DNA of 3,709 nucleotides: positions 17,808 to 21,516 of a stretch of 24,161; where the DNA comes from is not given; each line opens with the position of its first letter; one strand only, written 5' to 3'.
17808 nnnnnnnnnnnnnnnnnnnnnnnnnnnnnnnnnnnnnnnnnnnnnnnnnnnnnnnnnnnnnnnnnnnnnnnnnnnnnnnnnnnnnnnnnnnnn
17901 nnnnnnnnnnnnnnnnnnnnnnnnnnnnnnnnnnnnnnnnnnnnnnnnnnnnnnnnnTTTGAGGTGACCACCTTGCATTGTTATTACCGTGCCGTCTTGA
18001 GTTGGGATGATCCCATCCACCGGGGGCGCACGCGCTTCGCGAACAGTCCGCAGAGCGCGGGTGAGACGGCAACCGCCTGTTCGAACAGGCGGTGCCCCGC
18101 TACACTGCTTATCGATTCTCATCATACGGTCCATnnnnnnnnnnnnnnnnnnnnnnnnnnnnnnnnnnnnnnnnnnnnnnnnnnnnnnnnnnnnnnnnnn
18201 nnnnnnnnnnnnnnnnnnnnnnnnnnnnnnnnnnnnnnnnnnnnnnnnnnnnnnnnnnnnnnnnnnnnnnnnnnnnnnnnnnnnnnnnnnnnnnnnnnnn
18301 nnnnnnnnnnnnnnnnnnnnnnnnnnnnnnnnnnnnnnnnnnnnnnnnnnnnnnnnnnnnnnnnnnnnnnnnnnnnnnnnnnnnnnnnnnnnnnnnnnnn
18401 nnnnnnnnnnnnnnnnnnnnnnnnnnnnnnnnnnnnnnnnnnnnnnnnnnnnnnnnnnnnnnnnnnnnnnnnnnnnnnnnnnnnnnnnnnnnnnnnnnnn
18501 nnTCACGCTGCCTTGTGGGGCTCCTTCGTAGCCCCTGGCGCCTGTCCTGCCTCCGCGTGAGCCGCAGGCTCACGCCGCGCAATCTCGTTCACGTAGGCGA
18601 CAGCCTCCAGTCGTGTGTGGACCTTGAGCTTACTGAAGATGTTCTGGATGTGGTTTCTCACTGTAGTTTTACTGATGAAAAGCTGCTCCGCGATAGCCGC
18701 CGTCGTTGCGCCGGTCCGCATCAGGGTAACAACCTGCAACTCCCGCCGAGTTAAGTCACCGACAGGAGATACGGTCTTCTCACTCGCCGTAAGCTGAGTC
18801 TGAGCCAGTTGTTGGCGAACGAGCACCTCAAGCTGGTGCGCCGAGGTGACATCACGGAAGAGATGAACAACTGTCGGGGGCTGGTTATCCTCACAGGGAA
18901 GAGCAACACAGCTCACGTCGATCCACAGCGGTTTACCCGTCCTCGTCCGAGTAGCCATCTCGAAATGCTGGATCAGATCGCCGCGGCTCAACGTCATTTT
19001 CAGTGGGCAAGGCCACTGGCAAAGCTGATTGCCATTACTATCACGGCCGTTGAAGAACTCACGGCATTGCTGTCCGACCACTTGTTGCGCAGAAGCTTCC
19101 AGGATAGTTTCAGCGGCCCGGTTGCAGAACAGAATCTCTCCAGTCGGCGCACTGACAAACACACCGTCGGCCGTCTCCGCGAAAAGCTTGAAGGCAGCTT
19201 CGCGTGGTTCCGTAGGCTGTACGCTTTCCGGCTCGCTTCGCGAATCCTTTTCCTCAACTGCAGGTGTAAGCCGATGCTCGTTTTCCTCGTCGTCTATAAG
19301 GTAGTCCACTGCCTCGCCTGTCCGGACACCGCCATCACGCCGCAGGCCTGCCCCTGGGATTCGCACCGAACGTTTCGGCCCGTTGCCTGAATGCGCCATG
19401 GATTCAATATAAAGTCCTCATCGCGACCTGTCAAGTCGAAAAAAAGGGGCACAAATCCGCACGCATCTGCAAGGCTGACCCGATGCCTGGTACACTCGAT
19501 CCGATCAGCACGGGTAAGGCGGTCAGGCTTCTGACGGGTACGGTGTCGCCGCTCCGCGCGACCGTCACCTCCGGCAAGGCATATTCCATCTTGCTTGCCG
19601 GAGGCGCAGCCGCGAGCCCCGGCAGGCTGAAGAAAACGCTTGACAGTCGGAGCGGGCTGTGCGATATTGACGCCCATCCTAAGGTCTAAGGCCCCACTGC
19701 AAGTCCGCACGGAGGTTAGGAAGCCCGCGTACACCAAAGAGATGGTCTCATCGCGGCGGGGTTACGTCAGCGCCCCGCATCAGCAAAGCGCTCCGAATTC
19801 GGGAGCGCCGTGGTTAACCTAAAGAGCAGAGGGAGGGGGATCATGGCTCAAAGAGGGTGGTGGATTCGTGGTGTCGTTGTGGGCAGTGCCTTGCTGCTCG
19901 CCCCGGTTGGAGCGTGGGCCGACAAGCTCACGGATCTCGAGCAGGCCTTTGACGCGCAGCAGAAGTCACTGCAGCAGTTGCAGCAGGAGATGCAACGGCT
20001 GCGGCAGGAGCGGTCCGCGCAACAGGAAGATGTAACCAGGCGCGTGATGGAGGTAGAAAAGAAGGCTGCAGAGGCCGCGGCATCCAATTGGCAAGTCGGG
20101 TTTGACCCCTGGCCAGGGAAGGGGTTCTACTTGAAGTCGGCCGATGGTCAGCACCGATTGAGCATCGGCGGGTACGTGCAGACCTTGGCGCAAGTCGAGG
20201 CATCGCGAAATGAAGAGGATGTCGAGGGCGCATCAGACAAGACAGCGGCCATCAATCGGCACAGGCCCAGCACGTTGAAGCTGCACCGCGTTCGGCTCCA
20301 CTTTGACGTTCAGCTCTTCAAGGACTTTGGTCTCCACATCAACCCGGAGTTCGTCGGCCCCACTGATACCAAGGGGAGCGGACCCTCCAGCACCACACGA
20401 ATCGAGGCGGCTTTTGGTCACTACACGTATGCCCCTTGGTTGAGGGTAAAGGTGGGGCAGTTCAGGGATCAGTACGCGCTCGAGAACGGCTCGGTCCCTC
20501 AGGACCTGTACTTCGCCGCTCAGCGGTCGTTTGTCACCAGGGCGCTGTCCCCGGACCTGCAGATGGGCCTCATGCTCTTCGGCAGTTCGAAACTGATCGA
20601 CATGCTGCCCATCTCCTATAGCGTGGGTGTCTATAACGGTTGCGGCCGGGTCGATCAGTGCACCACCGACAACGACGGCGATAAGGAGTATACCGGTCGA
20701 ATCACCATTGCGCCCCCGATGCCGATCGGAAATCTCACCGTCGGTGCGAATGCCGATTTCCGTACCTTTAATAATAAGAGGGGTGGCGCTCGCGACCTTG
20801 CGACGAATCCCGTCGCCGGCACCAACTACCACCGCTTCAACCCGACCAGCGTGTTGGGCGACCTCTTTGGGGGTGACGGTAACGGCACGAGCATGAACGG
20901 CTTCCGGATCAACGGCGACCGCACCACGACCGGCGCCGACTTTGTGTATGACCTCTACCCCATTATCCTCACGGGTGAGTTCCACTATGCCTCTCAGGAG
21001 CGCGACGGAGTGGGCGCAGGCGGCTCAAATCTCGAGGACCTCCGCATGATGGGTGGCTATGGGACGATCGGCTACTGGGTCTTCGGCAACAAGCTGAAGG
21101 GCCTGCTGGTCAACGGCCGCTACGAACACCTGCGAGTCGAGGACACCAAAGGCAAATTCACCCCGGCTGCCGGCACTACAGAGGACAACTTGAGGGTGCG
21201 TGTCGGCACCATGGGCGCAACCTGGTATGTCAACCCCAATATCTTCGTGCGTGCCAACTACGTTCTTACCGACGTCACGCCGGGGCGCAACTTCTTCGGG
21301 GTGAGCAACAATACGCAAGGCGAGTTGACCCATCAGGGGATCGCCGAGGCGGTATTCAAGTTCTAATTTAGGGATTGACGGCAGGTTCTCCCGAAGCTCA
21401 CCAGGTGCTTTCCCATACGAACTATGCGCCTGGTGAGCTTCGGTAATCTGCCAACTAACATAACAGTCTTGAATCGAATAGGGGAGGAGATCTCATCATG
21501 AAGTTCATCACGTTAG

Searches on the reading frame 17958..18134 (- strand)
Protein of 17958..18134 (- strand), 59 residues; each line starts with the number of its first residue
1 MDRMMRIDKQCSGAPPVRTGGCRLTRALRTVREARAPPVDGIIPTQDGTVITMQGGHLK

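Call 25: find_homologous_proteins(query=A4, max_evalue=1)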
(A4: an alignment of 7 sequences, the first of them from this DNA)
Query A4 (7 sequences) (59 aa, profile of the alignment): 20 proteins with E <= 1 among 131 candidates.
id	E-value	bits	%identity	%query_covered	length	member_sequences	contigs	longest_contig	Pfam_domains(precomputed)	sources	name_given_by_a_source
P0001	2.2e-26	109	59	92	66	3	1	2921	-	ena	-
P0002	2.7e-25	105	53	64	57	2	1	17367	-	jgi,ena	-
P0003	3.2e-25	105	88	100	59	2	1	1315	-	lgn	-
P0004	1.4e-24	103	88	100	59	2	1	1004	-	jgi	jgi:hypothetical protein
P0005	2.5e-24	102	46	69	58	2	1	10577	-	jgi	jgi:hypothetical protein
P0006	4.0e-24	102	80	100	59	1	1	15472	-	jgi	jgi:hypothetical protein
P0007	1.2e-22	97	85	100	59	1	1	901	-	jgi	jgi:hypothetical protein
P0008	2.0e-22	96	93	100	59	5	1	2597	-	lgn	-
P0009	3.9e-22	95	49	69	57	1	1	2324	-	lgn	-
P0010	4.6e-22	95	51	69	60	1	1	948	-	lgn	-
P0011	6.4e-22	95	43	59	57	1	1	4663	-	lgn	-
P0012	1.0e-21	94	47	73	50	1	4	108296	-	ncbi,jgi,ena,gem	-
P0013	1.9e-21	93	88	100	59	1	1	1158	-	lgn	-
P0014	6.0e-21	91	51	69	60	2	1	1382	-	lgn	-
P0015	8.0e-21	91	57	92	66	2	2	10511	-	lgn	-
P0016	1.4e-20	90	57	92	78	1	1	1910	-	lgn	-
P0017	1.1e-18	84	56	73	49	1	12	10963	-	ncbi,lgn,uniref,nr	ncbi:MAG: hypothetical protein K8G79_00150 [bacterium]|uniref:Uncharacterized protein n=1 Tax=Candid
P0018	2.3e-18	83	73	100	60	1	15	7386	-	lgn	-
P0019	1.6e-16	77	59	66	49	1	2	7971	-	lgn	-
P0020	2.3e-16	77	58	64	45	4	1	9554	-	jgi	jgi:hypothetical protein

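Call 27: find_encoding_contigs(protein=P0006, flank=3000, max_places=2)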
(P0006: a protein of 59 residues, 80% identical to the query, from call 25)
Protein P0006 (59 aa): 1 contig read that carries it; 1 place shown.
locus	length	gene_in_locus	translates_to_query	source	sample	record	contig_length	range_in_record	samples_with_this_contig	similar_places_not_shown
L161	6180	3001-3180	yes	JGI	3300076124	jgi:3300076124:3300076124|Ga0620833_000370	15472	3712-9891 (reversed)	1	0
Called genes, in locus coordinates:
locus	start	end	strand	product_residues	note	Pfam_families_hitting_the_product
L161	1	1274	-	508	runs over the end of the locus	PF07396:Porin_O_P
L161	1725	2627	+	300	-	PF00989:PAS, PF08448:PAS_4 (weak), PF13426:PAS_9, PF00196:GerE, PF13384:HTH_23 (faint)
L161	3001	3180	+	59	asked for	-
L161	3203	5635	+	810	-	PF22085:NorB_cytochrome_c-like, PF00115:COX1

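Call 28: find_encoding_contigs(protein=P0017, flank=3000, max_places=3)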
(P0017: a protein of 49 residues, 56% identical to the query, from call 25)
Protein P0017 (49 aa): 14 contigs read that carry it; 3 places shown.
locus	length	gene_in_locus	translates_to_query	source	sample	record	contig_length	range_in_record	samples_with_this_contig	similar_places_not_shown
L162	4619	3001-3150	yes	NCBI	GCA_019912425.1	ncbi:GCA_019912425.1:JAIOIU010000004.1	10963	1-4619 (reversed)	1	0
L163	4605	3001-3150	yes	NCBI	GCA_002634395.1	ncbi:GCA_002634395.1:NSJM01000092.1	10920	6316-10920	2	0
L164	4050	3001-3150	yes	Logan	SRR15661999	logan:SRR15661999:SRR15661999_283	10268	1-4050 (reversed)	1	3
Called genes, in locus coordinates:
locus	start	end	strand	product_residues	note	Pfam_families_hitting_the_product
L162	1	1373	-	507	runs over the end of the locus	PF07642:BBP2 (faint), PF07396:Porin_O_P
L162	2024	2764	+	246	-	PF00989:PAS, PF08448:PAS_4, PF13426:PAS_9, PF00196:GerE, PF13384:HTH_23 (faint)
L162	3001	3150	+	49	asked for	-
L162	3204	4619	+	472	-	PF22085:NorB_cytochrome_c-like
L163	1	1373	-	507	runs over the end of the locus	PF07642:BBP2 (faint), PF07396:Porin_O_P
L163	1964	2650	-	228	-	-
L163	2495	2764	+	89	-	PF00196:GerE, PF13384:HTH_23 (weak)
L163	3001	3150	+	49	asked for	-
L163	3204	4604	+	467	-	?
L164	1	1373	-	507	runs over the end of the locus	PF07642:BBP2 (faint), PF07396:Porin_O_P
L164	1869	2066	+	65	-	-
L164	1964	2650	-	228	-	-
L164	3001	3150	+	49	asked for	-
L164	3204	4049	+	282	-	?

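Call 29: find_encoding_contigs(protein=P0018, flank=3000, max_places=3)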
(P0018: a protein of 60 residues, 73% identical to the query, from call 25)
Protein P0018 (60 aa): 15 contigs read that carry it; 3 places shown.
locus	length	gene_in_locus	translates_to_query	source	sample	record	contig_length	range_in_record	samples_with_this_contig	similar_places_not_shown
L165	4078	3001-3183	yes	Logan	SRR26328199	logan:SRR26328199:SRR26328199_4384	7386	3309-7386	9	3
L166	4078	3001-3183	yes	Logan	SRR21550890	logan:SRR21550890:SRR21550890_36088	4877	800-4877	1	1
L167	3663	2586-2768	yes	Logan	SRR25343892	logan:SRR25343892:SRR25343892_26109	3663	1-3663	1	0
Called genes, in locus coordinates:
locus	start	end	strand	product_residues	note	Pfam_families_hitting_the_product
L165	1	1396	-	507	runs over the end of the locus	PF07396:Porin_O_P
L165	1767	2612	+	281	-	PF00989:PAS, PF08448:PAS_4 (weak), PF13426:PAS_9, PF00196:GerE, PF13384:HTH_23 (faint)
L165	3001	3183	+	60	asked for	-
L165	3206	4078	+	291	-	?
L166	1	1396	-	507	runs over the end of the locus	PF07396:Porin_O_P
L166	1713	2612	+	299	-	PF00989:PAS, PF08448:PAS_4 (weak), PF13426:PAS_9, PF00196:GerE, PF13384:HTH_23 (faint)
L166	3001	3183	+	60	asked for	-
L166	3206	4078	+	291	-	?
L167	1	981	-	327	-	?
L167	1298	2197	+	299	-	PF00989:PAS, PF08448:PAS_4 (weak), PF13426:PAS_9, PF00196:GerE, PF13384:HTH_23 (faint)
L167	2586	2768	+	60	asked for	-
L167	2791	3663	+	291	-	?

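Call 30: find_encoding_contigs(protein=P0016, flank=1500, max_places=1)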
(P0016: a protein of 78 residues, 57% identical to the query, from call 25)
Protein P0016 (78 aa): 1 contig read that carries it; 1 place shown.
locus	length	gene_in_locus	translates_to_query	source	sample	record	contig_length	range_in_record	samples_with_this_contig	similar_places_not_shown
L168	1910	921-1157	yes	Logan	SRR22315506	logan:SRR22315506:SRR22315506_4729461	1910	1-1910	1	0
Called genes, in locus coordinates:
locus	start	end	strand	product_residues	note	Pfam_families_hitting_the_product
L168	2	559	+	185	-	?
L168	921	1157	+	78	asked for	-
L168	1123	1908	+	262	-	?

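Call 31: find_encoding_contigs(protein=P0019, flank=3000, max_places=1)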
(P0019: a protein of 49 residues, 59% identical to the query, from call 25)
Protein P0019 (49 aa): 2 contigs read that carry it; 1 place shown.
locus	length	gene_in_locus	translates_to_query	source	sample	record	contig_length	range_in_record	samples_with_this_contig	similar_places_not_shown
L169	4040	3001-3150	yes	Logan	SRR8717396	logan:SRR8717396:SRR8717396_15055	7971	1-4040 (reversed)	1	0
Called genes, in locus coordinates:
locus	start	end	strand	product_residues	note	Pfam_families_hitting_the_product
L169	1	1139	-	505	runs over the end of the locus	PF07642:BBP2 (faint), PF07396:Porin_O_P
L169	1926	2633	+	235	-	PF00989:PAS, PF08448:PAS_4 (weak), PF13426:PAS_9, PF00196:GerE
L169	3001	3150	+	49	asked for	-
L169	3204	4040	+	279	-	?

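Call 32: find_encoding_contigs(protein=P0020, flank=3000, max_places=1)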
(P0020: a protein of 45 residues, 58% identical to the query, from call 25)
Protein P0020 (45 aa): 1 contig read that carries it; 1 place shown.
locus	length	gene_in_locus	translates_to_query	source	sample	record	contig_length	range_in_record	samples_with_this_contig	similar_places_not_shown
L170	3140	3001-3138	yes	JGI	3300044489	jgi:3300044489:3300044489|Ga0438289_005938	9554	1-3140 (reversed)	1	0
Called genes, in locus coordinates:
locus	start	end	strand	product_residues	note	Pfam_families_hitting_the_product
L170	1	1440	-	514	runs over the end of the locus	PF07642:BBP2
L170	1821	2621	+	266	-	PF00989:PAS, PF08448:PAS_4 (weak), PF13426:PAS_9, PF00196:GerE, PF13384:HTH_23 (faint)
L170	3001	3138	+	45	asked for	?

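Call 33: find_encoding_contigs(protein=P0015, flank=3000, max_places=1)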
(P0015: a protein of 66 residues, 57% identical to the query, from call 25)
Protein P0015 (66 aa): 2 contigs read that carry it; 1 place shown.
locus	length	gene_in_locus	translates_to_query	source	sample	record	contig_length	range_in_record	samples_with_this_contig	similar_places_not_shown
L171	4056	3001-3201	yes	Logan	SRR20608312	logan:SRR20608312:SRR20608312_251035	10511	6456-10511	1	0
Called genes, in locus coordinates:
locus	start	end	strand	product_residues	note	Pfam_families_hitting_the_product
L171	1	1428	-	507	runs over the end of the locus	PF07396:Porin_O_P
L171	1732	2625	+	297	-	PF00989:PAS, PF08448:PAS_4, PF13426:PAS_9, PF00196:GerE, PF13384:HTH_23 (faint)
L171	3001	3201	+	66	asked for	-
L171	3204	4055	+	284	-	?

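Call 34: find_encoding_contigs(protein=P0010, flank=1500, max_places=1)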
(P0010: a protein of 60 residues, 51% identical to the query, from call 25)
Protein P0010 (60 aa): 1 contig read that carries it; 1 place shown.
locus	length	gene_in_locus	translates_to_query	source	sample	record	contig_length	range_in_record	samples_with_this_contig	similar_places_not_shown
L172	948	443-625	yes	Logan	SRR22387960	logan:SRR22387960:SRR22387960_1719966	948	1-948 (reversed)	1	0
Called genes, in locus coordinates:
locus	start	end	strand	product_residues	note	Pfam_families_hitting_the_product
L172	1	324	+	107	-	?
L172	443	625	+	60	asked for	-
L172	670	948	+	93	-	?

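Call 35: find_encoding_contigs(protein=P0011, flank=3000, max_places=1)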
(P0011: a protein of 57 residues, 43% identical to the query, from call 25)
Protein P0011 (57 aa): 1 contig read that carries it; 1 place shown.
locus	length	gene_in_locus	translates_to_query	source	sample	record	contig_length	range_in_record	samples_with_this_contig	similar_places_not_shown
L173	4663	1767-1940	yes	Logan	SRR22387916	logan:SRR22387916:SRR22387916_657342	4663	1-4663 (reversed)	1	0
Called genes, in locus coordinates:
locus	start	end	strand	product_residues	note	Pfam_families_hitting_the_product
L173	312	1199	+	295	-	PF00989:PAS, PF08448:PAS_4, PF13426:PAS_9, PF00196:GerE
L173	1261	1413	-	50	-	-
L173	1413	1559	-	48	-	-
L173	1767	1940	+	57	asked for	-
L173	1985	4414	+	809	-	PF22085:NorB_cytochrome_c-like, PF00115:COX1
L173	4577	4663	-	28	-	?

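Call 70: search_protein_families(library=ncbifam, proteins=[window:17958-18134:-], max_evalue=10)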
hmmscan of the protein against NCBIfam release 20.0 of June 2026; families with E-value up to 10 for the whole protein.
seq(59 aa): 0 families

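Call 71: search_protein_families(library=pfam, proteins=[window:17958-18134:-], max_evalue=10)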
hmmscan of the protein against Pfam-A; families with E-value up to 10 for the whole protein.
seq(59 aa): 0 families

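Call 86: search_protein_representatives(alignment_id=A7)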
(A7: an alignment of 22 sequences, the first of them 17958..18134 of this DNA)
Query: 22 sequences, 58 profile positions. Proteins with E-value up to 0.001 (for the whole library): 19; up to 1e-10: 13; up to 1e-30: 0. The best 19 are listed.
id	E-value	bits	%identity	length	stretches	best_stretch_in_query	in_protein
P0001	1.9e-27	110.5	-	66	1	1-57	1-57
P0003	3.8e-27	109.6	-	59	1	1-58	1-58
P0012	4.4e-19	83.7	-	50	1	1-49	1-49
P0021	1.7e-17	78.7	-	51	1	1-43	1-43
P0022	4.5e-17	77.3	-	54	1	1-40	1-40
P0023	5.4e-17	77.1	-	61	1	1-44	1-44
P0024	9.1e-17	76.3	-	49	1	1-47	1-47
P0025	9.4e-16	73.1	-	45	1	1-44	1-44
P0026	2.5e-14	68.5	-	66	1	1-41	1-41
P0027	1.7e-13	65.9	-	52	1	1-44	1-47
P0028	2.0e-13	65.6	-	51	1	1-48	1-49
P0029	6.9e-13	63.9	-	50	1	1-49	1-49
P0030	2.9e-11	58.7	-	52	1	1-45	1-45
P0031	5.9e-10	54.5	-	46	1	1-40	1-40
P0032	1.5e-08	50.0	-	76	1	1-39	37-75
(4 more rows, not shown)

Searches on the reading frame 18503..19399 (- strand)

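Call 6: search_protein_families(library=pfam, proteins=[window:18503-19399:-])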
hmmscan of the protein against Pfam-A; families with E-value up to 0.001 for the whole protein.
window:18503-19399:- (298 aa): 7 families
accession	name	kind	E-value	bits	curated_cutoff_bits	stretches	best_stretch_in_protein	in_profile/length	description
PF00196.25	GerE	-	5.5e-18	64.8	23.5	1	216-269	3-56/57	Bacterial regulatory proteins, luxR family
PF13426.13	PAS_9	-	3.8e-16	59.7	27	1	78-185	2-102/103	PAS domain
PF00989.32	PAS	-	6.4e-10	39.5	22.6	1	76-184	10-113/113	PAS fold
PF08448.16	PAS_4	-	5.3e-08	33.5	23.1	1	76-188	4-109/110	PAS fold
PF13384.12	HTH_23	-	3.3e-05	24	24.6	1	218-252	5-39/50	Homeodomain-like domain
PF13188.13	PAS_8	-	0.00046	20.4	21.8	1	72-120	6-51/65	PAS domain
PF04545.22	Sigma70_r4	-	0.00071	19.5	24.1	0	215-259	4-49/50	Sigma-70, region 4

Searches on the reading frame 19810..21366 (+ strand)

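Call 6: search_protein_families(library=pfam, proteins=[window:19810-21366:+])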
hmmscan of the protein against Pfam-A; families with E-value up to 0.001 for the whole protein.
window:19810-21366:+ (518 aa): 1 family
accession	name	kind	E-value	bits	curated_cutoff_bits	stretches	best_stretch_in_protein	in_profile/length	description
PF07396.17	Porin_O_P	-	7.9e-11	42.2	20.9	1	149-487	21-344/370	Phosphate-selective porin O and P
